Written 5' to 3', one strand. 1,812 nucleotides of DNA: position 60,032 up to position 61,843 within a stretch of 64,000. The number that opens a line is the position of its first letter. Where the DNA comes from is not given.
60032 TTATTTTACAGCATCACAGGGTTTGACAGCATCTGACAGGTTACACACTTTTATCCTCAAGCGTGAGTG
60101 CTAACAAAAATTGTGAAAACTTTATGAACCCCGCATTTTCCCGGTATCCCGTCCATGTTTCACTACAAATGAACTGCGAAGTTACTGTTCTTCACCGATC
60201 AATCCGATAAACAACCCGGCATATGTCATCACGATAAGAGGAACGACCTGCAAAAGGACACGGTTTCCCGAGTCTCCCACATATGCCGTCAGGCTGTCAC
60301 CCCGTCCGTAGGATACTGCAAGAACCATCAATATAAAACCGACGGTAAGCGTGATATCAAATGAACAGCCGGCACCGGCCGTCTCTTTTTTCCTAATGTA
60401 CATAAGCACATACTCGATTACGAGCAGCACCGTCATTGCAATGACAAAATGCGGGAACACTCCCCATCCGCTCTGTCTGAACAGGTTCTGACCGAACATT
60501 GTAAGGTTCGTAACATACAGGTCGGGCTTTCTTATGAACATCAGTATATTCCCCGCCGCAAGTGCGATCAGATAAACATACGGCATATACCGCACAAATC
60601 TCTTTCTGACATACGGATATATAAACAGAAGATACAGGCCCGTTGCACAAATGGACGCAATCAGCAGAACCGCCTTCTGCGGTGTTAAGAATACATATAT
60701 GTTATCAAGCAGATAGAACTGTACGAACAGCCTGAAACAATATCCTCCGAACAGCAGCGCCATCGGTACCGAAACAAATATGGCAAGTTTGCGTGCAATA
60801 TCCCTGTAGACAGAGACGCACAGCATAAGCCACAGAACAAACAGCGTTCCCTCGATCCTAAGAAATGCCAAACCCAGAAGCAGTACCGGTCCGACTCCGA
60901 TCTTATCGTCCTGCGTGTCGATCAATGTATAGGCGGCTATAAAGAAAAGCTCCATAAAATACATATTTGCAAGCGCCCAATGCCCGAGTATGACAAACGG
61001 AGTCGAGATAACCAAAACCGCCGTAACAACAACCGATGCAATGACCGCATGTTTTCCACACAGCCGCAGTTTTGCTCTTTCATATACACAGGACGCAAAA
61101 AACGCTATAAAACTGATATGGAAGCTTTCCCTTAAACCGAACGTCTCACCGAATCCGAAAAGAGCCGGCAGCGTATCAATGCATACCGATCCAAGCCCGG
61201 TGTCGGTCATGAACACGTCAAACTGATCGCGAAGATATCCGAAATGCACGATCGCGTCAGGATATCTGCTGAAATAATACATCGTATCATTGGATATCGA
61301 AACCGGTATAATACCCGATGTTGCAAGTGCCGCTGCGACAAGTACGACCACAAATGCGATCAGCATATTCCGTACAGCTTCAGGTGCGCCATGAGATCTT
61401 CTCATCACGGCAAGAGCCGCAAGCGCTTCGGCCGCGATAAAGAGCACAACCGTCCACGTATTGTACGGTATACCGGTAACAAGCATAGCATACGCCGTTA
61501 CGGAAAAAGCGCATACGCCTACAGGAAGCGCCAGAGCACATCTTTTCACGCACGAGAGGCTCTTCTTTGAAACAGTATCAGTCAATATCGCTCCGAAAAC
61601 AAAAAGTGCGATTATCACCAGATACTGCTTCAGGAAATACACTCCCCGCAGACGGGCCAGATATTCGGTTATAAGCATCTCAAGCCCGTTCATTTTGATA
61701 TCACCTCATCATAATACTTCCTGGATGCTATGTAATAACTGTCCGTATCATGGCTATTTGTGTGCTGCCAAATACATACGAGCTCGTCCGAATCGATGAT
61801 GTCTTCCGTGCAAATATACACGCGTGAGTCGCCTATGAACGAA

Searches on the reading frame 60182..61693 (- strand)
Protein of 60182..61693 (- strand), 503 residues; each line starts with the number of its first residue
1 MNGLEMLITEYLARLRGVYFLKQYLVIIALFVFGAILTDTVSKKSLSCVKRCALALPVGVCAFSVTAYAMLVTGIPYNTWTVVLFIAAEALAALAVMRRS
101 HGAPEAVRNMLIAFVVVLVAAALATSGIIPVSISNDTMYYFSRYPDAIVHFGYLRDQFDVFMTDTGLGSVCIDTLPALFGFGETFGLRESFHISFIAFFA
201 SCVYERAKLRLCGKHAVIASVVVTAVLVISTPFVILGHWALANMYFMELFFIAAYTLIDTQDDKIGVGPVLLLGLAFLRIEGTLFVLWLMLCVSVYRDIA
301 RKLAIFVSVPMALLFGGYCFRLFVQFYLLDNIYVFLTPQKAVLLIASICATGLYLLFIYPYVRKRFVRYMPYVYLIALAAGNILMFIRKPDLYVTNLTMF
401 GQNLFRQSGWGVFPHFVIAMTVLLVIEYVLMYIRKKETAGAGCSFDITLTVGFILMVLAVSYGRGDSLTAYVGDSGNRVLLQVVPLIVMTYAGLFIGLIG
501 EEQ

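Call 4: search_protein_families(library=pfam, proteins=[window:60182-61693:-], max_evalue=0.01)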
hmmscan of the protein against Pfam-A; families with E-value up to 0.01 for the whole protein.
window:60182-61693:- (503 aa): 0 families

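Call 7: search_protein_families(library=ncbifam, proteins=[window:60182-61693:-], max_evalue=0.01)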
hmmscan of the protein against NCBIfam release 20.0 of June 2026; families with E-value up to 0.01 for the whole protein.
window:60182-61693:- (503 aa): 0 families

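Call 11: find_related_loci(query=window:60182-61693:-, collection=genome_contigs, flank=10000)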
Query window:60182-61693:- (503 aa) in genome_contigs; peptide patterns used: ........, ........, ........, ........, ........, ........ (x = any residue, [..] = any of these).
61 stretches matched a pattern; 12 encode a relative of the query (tblastn E <= 1e-3); 12 distinct loci.
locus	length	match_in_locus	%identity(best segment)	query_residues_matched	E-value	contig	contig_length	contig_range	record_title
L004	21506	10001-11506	57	1-498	0e+0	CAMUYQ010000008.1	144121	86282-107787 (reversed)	MAG TPA_asm: uncultured Lachnospiraceae bacterium isolate SRR8387720_bin.4_metaWRAP_v1.3_MAG genome assembly, contig: ER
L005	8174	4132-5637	54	4-503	8e-174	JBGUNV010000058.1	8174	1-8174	MAG: Lachnospiraceae bacterium isolate ruminal_MAG_201 ruminal_MAG_201_contig_0058, whole genome shotgun sequence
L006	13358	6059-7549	55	1-499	4e-172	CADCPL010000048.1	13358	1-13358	MAG: uncultured Lachnospiraceae bacterium isolate RUG14855 genome assembly, contig: RUG14855_asm_48, whole genome shotgu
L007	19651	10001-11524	53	1-502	1e-171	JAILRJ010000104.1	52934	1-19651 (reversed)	MAG: Lachnospiraceae bacterium isolate RUI381 k141_6616833_flag=0_multi=63.2874_len=52934, whole genome shotgun sequence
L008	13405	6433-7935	53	1-499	4e-167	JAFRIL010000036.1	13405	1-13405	MAG: Lachnospiraceae bacterium isolate RGIG2499 Goat_Jejunum-3__c52907, whole genome shotgun sequence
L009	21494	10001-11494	52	1-498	1e-166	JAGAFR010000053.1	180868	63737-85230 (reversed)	MAG: Lachnospiraceae bacterium isolate RGIG8400 Water_buffalos_Rumen.Co__c4528764, whole genome shotgun sequence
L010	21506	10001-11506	52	1-499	1e-163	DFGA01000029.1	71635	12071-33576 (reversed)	MAG TPA_asm: Lachnospiraceae bacterium UBA3762 UBA3762_contig_20997, whole genome shotgun sequence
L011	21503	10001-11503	53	4-503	6e-163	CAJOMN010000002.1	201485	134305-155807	uncultured Lachnospiraceae bacterium isolate Reindeer_2_mag_16 genome assembly, contig: scaffold_1, whole genome shotgun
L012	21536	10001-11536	53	1-502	7e-155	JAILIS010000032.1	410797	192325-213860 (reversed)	MAG: Lachnospiraceae bacterium isolate RUI156 k141_14611851_flag=0_multi=28.7701_len=410797, whole genome shotgun sequen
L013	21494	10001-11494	52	1-496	2e-153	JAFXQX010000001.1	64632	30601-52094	MAG: Lachnospiraceae bacterium isolate RGIG6664 Sheep_Rumen-1__c12128, whole genome shotgun sequence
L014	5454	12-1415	54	44-503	2e-152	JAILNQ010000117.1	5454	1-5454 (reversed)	MAG: Lachnospiraceae bacterium isolate RUI284 k141_9371468_flag=0_multi=13.9755_len=5454, whole genome shotgun sequence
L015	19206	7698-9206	55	1-503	9e-174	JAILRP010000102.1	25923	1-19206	MAG: Lachnospiraceae bacterium isolate RUI387 k141_4955094_flag=0_multi=16.9876_len=25923, whole genome shotgun sequence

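Call 12: find_encoding_contigs(protein=window:60182-61693:-, flank=10000, max_places=10)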
Protein window:60182-61693:- (503 aa): 1 contig read that carries it; 1 place shown.
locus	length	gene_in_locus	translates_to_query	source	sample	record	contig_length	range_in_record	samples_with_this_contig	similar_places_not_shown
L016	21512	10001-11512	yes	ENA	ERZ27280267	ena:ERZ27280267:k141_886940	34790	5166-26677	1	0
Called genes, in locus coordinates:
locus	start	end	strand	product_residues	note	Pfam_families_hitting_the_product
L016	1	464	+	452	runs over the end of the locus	PF01262:AlaDh_PNT_C (faint), PF01266:DAO (faint), PF01488:Shikimate_DH (faint), PF02254:TrkA_N, PF02558:ApbA (faint), PF02080:TrkA_C, PF02254:TrkA_N, PF02080:TrkA_C, +6 more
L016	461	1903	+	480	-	PF02386:TrkH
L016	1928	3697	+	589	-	PF01336:tRNA_anti-codon, PF00152:tRNA-synt_2, PF02938:GAD (weak)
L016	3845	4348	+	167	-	PF14242:DUF4342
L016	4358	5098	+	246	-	PF00072:Response_reg, PF00486:Trans_reg_C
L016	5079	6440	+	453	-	PF00512:HisKA, PF02518:HATPase_c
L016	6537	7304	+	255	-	PF00669:Flagellin_N, PF00700:Flagellin_C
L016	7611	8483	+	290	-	PF04055:Radical_SAM, PF16199:Radical_SAM_C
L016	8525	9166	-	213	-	-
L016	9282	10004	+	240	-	-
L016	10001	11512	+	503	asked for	-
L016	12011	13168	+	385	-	-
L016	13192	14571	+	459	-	PF00753:Lactamase_B (weak)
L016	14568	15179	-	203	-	-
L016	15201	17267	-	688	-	PF00004:AAA, PF17866:AAA_lid_6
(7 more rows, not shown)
